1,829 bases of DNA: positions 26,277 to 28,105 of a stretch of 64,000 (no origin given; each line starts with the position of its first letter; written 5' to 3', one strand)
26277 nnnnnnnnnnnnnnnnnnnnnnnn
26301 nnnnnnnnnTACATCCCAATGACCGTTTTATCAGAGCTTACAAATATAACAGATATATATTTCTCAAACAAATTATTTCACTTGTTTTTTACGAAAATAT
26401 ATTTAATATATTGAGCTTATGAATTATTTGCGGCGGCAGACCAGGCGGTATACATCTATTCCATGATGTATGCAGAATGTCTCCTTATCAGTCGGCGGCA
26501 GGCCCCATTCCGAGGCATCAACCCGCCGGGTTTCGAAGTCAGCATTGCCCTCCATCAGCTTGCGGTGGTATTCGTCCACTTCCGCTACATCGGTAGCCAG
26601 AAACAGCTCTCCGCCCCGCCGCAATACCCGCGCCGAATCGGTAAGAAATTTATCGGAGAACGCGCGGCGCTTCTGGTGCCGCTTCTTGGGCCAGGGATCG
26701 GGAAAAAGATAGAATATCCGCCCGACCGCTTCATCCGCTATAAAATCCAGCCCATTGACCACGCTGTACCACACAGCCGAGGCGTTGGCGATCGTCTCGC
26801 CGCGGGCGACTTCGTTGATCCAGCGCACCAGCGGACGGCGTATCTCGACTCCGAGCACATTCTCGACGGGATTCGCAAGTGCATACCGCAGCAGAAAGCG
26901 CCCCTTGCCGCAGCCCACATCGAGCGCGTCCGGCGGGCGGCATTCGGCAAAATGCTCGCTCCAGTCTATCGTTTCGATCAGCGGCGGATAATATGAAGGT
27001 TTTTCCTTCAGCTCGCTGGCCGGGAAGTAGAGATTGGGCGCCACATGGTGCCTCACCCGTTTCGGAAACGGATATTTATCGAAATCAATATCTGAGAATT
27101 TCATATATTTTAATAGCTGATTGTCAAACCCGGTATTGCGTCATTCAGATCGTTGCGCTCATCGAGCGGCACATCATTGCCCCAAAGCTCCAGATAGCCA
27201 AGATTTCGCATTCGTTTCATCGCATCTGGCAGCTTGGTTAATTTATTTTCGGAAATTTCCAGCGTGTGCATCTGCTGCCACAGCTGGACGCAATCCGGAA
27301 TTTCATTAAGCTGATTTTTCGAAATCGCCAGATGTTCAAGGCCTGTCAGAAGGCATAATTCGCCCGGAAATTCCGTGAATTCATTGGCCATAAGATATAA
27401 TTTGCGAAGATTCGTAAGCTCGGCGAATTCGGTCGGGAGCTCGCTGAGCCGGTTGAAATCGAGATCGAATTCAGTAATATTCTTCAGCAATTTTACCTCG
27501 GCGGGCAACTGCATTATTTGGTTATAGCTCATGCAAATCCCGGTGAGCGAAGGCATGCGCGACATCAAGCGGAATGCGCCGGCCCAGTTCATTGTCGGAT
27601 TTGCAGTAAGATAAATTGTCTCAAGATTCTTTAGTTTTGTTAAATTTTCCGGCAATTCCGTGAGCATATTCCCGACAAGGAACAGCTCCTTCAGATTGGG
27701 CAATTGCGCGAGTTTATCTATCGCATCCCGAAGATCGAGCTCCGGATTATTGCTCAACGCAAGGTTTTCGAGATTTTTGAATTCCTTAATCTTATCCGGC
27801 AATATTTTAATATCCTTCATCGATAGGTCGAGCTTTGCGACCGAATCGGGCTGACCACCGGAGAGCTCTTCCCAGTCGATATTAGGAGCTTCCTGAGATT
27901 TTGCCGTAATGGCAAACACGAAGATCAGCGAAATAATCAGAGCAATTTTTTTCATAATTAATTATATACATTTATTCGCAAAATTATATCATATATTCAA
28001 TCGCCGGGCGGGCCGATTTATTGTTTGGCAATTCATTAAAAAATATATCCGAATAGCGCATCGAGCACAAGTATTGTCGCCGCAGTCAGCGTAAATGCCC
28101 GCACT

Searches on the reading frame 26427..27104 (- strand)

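Call 42: search_protein_families(library=pfam, proteins=[window:26427-27104:-], max_evalue=0.001)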
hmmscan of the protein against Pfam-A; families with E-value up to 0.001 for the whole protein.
window:26427-27104:- (226 aa): 5 families
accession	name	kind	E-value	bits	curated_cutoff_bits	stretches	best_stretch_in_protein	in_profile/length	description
PF02390.23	Methyltransf_4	-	3e-35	121.6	24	1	58-200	3-144/173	Putative methyltransferase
PF08241.18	Methyltransf_11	-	4.2e-05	24.5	21.2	0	61-104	1-42/95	Methyltransferase domain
PF05175.20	MTS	-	6.3e-05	23.1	23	1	59-171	34-140/170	Methyltransferase small domain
PF13649.12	Methyltransf_25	-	6.5e-05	24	27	1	61-130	2-68/97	Methyltransferase domain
PF13847.12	Methyltransf_31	-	0.00025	21.2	27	0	60-110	7-58/145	Methyltransferase domain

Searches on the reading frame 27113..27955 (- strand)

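Call 42: search_protein_families(library=pfam, proteins=[window:27113-27955:-], max_evalue=0.001)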
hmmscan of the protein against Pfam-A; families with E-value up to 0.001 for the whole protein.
window:27113-27955:- (281 aa): 6 families
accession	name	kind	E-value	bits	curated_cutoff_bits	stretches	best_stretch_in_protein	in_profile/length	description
PF12799.13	LRR_4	-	1.2e-23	83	27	1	86-119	1-33/44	Leucine Rich repeats (2 copies)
PF13855.12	LRR_8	-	2e-19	69.6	27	4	159-216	2-61/61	Leucine rich repeat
PF23598.1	LRR_14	-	5.3e-15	55.5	40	3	179-259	45-123/353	Leucine-rich repeat region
PF00560.39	LRR_1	-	1.2e-09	36.9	20.6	0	87-108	1-23/23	Leucine Rich Repeat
PF14580.12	LRR_9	-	4.4e-08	33.3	30.5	1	34-123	39-127/175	Leucine-rich repeat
PF24048.1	LRR_NXF1-5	-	0.00011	22.2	30.5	0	208-264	61-116/142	NXF1/2/3/5 leucine-rich repeat domain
